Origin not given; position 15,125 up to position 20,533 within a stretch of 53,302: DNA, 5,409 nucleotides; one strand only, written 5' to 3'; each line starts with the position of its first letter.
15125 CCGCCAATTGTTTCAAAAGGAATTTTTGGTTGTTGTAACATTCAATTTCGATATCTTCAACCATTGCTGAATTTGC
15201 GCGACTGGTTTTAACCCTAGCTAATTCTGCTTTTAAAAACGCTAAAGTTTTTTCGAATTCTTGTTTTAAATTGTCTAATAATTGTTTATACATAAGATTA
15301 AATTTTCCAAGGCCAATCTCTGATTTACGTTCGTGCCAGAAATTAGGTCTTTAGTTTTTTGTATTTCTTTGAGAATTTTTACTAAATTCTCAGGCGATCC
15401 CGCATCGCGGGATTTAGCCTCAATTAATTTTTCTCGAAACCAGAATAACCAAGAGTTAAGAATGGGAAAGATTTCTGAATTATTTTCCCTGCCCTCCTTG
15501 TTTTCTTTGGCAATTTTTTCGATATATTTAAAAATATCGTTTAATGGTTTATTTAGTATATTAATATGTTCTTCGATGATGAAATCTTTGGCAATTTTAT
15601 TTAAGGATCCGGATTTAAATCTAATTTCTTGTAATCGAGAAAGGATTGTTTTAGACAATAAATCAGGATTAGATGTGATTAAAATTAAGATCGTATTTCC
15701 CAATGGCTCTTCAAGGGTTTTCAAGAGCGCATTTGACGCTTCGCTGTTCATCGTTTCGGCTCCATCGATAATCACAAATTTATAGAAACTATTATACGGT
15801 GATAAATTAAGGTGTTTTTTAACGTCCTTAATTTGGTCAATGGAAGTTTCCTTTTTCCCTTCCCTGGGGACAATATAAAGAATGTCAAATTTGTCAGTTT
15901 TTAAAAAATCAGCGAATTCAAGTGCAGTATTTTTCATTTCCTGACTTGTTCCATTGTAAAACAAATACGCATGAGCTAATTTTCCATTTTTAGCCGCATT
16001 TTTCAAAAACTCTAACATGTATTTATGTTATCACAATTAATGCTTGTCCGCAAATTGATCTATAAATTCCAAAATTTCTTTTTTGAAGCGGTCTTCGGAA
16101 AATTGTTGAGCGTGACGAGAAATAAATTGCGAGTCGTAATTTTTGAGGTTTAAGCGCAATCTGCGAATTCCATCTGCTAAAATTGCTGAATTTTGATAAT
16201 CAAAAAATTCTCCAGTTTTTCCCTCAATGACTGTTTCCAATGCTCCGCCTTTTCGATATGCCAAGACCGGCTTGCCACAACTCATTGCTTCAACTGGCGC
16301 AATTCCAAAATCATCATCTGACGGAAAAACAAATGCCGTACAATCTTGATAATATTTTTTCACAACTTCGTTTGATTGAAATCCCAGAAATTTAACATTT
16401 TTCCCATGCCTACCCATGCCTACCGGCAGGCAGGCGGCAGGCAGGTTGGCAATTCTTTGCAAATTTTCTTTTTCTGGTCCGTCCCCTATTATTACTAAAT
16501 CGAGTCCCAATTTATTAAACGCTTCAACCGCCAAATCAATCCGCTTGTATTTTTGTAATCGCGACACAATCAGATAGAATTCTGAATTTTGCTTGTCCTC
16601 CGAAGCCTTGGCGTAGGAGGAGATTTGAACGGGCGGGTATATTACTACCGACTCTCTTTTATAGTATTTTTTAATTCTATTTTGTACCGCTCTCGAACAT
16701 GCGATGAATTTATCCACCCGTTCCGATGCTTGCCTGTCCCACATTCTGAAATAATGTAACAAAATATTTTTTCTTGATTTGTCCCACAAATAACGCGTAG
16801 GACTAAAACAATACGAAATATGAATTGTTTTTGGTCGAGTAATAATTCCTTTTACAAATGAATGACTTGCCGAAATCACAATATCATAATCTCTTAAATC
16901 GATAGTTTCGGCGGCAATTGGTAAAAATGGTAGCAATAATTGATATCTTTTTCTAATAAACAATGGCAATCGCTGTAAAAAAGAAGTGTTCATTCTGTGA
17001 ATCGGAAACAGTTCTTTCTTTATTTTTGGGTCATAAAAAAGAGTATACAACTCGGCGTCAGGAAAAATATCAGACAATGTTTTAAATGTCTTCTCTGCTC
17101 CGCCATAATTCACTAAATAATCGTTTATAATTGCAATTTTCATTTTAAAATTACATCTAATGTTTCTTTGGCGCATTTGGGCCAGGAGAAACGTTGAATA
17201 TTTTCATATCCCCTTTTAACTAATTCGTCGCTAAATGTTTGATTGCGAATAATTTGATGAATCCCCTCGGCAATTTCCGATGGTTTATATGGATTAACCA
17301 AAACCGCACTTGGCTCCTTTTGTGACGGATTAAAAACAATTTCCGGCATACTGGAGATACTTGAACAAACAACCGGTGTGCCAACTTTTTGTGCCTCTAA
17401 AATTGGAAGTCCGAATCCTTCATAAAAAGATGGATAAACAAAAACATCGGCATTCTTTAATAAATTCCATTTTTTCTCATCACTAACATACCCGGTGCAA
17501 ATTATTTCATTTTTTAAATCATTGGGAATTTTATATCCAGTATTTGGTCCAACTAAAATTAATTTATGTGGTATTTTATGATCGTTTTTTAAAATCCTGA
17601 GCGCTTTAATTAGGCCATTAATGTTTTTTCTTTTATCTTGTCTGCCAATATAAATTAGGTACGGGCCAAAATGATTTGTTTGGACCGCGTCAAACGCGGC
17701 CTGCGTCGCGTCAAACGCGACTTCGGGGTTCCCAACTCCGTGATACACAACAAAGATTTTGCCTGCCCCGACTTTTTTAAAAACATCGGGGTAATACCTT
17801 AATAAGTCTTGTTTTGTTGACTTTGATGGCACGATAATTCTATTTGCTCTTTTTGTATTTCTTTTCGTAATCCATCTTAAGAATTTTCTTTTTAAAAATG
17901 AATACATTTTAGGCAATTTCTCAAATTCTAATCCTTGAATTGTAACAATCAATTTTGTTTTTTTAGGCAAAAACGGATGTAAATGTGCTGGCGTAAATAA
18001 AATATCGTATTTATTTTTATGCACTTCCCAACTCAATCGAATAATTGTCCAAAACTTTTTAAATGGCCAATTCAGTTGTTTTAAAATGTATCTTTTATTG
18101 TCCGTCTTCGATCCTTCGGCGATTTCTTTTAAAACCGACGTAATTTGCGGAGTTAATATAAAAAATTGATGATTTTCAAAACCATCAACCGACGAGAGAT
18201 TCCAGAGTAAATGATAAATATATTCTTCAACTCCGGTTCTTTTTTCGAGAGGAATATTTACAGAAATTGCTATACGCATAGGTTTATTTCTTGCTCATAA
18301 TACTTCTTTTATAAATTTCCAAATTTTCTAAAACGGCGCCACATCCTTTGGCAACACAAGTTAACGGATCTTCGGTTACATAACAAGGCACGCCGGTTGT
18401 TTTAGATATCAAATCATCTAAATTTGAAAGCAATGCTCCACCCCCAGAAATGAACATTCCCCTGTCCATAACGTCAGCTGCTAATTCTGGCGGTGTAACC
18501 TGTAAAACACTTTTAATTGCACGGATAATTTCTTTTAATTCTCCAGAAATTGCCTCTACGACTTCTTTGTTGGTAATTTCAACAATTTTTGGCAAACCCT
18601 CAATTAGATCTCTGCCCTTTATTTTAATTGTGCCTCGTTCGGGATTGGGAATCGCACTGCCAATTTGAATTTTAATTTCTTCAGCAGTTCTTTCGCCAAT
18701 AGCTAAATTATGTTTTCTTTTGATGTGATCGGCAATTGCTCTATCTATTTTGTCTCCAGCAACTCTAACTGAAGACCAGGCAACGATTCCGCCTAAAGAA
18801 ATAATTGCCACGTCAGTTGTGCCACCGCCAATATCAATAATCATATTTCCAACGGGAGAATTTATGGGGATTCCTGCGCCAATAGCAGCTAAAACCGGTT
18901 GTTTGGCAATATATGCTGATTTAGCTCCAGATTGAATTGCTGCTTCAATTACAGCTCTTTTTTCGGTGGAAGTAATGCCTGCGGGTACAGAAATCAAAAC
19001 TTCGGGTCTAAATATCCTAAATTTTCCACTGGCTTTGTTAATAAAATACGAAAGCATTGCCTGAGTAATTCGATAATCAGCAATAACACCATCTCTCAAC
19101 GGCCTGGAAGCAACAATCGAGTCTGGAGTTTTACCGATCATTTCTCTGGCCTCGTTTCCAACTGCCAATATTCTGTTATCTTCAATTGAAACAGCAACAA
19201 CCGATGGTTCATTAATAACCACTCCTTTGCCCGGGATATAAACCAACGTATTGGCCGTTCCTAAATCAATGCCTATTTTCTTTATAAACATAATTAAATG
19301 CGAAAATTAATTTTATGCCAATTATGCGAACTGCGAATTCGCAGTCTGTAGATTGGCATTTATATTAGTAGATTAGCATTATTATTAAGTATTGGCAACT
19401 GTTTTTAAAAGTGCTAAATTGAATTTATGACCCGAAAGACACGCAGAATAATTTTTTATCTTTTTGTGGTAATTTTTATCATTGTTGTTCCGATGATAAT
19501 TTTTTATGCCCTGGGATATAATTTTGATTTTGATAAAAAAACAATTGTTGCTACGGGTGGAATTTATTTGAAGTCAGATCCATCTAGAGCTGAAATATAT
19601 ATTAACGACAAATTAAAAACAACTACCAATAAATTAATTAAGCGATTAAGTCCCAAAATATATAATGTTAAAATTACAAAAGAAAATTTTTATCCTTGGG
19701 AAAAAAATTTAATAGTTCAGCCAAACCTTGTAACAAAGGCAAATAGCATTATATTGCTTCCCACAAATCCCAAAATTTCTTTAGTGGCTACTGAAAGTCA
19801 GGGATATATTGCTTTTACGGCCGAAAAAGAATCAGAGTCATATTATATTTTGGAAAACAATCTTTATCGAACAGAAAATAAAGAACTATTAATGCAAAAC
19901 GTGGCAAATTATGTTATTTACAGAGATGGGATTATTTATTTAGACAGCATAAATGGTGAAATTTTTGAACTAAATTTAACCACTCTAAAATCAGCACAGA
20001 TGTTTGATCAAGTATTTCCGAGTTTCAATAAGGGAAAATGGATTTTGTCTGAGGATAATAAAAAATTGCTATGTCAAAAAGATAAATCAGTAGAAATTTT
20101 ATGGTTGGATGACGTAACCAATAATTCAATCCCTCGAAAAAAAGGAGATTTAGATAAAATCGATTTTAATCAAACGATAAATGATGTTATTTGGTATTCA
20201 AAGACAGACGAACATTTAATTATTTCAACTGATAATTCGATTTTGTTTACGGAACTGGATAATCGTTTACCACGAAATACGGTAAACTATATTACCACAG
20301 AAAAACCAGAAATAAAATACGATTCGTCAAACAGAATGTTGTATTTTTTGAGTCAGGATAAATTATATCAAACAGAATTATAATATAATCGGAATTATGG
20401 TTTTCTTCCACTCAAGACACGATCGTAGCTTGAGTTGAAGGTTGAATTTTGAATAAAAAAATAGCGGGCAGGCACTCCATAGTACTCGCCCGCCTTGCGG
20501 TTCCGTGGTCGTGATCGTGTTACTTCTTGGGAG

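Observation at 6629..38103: Family-level pattern: GC-rich palindromic micro-elements translated in frame inside conserved housekeeping genes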

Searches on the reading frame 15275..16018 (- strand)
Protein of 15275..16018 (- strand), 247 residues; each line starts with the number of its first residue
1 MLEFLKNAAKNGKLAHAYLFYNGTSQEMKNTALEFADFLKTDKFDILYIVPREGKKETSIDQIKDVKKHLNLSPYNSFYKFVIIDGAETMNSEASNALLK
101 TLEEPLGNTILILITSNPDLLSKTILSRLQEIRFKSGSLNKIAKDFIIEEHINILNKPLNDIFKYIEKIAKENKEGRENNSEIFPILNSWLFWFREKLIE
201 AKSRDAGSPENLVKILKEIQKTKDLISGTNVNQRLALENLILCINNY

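Call 6: search_protein_families(library=pfam, proteins=[window:15275-16018:-])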
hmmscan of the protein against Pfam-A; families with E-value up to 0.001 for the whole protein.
window:15275-16018:- (247 aa): 1 family
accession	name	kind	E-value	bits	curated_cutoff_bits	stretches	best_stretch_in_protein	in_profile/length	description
PF13177.12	DNA_pol3_delta2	-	1.4e-31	110.1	27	1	2-136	6-159/161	DNA polymerase III, delta subunit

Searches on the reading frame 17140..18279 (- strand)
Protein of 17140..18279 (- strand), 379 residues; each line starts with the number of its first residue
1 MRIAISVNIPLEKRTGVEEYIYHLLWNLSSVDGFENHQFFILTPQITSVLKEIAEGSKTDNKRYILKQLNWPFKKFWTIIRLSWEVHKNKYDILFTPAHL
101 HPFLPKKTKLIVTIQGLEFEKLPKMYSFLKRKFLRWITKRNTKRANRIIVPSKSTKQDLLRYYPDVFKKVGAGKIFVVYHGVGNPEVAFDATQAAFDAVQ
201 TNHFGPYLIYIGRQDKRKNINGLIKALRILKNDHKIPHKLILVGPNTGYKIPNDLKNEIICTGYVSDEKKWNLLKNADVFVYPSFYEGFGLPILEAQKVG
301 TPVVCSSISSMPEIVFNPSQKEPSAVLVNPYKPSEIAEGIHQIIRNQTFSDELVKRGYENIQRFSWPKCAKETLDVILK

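Call 6: search_protein_families(library=pfam, proteins=[window:17140-18279:-])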
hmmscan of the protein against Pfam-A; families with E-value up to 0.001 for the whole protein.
window:17140-18279:- (379 aa): 5 families
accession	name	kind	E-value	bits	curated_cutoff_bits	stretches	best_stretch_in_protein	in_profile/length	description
PF00534.26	Glycos_transf_1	-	3.4e-31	108.5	26.4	1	203-359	13-171/172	Glycosyl transferases group 1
PF13692.12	Glyco_trans_1_4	-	6.9e-25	88.4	27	1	206-346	2-142/142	Glycosyl transferases group 1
PF13439.12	Glyco_transf_4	-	2.6e-13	50.8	28.5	1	16-182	3-166/170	Glycosyltransferase Family 4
PF20706.3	GT4-conflict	-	4.6e-09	36.2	26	1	259-371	263-383/385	Family 4 Glycosyltransferase in conflict systems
PF13579.12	Glyco_trans_4_4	-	0.00036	21.3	29.7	0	105-163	92-146/158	Glycosyl transferase 4-like domain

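Call 56: search_protein_representatives(protein=window:17140-18279:-)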
Query: 379 residues. Proteins with E-value up to 0.001 (for the whole library): 119031; up to 1e-10: 39195; up to 1e-30: 1811. The best 150 are listed.
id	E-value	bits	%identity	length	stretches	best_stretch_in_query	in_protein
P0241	3.5e-81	289.5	50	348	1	1-378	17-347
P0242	5.6e-75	269.1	47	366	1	12-375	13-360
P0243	4.2e-73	262.9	45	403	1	12-379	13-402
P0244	1.4e-70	254.6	45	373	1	10-379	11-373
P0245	3.5e-70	253.3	44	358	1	7-375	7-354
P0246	1.8e-69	250.9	44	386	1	10-378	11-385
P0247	1.1e-66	241.8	41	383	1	8-377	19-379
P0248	3.6e-66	240.0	45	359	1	11-378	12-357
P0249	1.4e-64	234.8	42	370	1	3-377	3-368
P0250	1.8e-63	231.2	45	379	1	8-378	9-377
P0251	1.2e-61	225.2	44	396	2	74-377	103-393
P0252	1.2e-61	225.2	33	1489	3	149-374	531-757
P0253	1.5e-61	224.9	45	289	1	91-378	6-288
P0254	2.8e-61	224.0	43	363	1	12-378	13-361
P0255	4.2e-61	223.4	45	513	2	204-375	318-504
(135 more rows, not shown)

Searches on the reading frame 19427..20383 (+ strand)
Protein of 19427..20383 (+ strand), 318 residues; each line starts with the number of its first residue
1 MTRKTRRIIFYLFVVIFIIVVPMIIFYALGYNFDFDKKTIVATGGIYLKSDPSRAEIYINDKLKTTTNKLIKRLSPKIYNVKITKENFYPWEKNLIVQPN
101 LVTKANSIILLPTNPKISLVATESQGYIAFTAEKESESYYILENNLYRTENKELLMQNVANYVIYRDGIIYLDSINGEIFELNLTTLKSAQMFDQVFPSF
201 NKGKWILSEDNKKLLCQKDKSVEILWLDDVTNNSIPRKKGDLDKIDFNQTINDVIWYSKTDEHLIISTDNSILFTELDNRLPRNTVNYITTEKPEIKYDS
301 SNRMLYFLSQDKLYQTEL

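Call 21: search_protein_families(library=pfam, proteins=[window:19427-20383:+])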
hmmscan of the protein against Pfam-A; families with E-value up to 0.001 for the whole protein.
window:19427-20383:+ (318 aa): 1 family
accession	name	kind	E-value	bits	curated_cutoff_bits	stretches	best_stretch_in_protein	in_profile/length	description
PF08308.17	PEGA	-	1.7e-06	28.2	20.8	1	44-106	2-64/71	PEGA domain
